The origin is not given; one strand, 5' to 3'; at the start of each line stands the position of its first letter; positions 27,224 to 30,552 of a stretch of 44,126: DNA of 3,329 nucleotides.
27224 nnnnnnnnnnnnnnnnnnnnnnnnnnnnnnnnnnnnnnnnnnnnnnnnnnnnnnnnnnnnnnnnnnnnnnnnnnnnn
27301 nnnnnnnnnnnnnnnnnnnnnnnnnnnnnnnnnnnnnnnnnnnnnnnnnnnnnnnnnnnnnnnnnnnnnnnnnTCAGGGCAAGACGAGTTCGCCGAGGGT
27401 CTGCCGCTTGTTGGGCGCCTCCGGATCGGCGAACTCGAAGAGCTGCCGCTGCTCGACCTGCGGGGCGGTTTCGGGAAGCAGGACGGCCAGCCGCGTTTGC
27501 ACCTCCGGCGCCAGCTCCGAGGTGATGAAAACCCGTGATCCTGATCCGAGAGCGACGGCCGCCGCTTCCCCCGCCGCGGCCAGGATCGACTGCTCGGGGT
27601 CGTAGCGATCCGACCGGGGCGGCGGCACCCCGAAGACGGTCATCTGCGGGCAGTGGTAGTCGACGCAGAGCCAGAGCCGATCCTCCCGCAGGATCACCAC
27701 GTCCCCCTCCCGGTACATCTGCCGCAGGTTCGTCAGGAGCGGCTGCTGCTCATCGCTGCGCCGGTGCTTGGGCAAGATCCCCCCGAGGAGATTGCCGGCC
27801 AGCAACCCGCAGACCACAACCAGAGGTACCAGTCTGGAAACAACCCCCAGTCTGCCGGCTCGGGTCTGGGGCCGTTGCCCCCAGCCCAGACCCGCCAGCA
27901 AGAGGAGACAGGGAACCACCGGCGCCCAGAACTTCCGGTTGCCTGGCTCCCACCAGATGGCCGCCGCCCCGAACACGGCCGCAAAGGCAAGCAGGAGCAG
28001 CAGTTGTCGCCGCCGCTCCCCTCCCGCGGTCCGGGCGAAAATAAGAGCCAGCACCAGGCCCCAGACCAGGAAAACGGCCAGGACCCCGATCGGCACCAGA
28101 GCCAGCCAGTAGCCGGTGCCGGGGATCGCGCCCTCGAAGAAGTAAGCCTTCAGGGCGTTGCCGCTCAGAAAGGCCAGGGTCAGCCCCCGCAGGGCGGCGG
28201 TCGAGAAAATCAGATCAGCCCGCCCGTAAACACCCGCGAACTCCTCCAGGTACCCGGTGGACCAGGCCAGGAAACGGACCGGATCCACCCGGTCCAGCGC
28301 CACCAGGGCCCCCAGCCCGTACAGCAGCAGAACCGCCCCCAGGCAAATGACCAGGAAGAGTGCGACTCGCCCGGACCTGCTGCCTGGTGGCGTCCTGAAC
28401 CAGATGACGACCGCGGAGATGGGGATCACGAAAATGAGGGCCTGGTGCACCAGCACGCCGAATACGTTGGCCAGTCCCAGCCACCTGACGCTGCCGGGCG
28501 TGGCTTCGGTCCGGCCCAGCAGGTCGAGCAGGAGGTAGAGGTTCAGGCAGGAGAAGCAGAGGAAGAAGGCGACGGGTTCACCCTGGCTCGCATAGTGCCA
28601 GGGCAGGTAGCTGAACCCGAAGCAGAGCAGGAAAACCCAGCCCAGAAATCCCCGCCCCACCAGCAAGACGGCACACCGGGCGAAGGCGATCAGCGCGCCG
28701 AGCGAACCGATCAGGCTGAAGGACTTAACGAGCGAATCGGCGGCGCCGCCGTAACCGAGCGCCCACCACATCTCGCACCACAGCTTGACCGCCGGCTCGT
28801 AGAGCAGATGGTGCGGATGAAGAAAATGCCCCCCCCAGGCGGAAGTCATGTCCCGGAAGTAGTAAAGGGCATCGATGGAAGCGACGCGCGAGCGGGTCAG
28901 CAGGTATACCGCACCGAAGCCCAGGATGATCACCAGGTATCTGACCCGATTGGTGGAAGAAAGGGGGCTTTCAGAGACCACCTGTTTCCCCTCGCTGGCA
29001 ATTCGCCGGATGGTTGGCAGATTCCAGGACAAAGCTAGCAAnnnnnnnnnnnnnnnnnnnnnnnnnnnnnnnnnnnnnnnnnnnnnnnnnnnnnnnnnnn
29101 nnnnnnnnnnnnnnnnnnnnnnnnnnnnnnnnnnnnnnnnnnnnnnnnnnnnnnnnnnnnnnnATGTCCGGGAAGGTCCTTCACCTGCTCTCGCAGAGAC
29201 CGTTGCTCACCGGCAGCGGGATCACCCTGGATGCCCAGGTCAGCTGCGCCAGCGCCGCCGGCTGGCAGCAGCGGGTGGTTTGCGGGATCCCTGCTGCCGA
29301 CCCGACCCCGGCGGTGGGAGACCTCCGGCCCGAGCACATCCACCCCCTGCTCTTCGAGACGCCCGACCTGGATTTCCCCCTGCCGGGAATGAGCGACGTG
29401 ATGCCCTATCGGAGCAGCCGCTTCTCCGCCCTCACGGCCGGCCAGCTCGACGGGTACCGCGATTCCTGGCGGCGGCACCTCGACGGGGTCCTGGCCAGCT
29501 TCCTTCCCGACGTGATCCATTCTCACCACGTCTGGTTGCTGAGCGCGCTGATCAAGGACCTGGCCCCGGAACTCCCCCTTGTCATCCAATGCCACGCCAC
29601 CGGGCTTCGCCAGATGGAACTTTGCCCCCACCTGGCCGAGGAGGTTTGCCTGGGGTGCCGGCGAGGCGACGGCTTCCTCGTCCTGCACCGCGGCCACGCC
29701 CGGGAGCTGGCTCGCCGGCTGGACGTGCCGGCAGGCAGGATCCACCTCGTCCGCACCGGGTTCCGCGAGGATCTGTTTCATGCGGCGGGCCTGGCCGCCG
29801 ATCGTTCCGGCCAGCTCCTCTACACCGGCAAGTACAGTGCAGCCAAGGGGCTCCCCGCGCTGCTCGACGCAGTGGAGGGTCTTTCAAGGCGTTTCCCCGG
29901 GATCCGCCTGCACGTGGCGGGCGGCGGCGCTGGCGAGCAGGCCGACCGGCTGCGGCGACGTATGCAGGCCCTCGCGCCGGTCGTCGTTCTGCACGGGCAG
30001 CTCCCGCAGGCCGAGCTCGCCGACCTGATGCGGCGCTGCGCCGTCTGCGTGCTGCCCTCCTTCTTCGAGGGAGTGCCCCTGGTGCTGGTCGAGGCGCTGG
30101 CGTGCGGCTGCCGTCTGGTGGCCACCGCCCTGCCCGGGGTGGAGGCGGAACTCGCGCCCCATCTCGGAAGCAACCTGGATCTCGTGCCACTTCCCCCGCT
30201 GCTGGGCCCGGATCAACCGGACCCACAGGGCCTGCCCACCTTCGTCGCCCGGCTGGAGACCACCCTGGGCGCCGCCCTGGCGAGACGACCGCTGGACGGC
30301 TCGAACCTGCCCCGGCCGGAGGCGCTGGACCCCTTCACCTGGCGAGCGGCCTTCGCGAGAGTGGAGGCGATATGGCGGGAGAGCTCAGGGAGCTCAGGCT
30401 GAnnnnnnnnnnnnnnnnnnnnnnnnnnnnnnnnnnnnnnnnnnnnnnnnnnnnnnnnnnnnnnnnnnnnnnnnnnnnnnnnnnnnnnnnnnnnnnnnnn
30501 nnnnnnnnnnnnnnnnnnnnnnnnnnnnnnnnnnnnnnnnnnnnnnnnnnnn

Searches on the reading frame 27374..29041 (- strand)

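Call 31: search_protein_families(library=pfam, proteins=[window:27374-29041:-], max_evalue=0.01)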
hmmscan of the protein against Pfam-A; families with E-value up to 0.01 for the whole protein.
window:27374-29041:- (555 aa): 0 families

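Call 54: search_protein_families(library=pfam, proteins=[window:27374-29041:-], max_evalue=0.1)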
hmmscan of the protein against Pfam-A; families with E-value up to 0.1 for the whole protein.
window:27374-29041:- (555 aa): 1 family
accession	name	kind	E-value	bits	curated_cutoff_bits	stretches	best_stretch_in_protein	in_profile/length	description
PF11028.14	TMEM260-like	-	0.019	15.2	24.2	1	139-217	94-174/179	Protein O-mannosyl-transferase TMEM260-like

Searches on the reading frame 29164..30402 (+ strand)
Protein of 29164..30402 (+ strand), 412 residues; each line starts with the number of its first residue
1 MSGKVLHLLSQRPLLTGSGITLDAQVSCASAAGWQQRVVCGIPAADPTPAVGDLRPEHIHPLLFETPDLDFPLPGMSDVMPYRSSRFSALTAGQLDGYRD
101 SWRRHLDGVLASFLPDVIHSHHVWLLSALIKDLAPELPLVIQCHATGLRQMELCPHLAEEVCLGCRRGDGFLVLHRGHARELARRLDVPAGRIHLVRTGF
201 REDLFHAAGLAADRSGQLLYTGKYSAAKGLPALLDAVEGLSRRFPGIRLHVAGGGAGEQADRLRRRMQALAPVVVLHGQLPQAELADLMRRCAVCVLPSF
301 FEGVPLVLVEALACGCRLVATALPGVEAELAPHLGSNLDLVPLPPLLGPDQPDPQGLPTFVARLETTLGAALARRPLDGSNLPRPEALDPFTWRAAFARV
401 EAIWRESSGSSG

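Call 31: search_protein_families(library=pfam, proteins=[window:29164-30402:+], max_evalue=0.01)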
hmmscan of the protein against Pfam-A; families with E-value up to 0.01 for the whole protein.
window:29164-30402:+ (412 aa): 6 families
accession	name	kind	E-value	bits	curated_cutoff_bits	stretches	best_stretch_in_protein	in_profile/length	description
PF13692.12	Glyco_trans_1_4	-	1.1e-20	74.8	27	1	217-327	3-112/142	Glycosyl transferases group 1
PF00534.26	Glycos_transf_1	-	1.8e-19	70.4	26.4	1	211-327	11-128/172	Glycosyl transferases group 1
PF13579.12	Glyco_trans_4_4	-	2.1e-09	38.3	29.7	1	17-199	2-158/158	Glycosyl transferase 4-like domain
PF13439.12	Glyco_transf_4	-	7.9e-09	36.2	28.5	1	101-200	59-166/170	Glycosyltransferase Family 4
PF20706.3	GT4-conflict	-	1.4e-08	34.6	26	1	181-332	164-322/385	Family 4 Glycosyltransferase in conflict systems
PF13524.12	Glyco_trans_1_2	-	0.00032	21.1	25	1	237-330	6-89/144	Glycosyl transferase-like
